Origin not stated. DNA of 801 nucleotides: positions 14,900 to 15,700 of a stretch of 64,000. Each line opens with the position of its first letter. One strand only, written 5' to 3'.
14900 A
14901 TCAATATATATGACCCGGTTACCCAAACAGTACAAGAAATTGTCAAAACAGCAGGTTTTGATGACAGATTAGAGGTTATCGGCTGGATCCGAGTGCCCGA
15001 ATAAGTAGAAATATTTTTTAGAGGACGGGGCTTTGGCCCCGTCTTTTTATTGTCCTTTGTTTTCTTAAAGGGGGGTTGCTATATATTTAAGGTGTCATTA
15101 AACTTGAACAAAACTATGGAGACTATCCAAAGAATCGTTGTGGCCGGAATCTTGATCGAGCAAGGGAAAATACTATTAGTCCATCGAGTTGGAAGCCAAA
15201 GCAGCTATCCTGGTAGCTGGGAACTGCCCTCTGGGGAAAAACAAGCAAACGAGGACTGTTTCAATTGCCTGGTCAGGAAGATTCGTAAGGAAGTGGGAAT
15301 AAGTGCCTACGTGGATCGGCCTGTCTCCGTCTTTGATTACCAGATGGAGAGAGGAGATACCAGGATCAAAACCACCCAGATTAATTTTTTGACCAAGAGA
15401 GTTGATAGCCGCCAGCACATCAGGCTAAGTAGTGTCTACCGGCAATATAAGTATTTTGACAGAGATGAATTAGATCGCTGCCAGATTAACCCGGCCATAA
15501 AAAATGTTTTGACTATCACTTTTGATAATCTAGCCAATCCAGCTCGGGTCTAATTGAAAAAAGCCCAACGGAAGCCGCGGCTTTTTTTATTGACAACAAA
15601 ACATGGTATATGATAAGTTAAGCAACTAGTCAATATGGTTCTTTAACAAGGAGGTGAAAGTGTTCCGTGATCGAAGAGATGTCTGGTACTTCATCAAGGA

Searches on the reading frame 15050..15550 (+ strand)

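Call 55: search_protein_families(library=pfam, max_evalue=0.00001, proteins=[window:15050-15550:+])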
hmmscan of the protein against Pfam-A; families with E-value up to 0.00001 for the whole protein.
window:15050-15550:+ (167 aa): 1 family
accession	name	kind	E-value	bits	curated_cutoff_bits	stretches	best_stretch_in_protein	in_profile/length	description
PF00293.34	NUDIX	-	1.1e-09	38.9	21.1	1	30-143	4-120/134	NUDIX domain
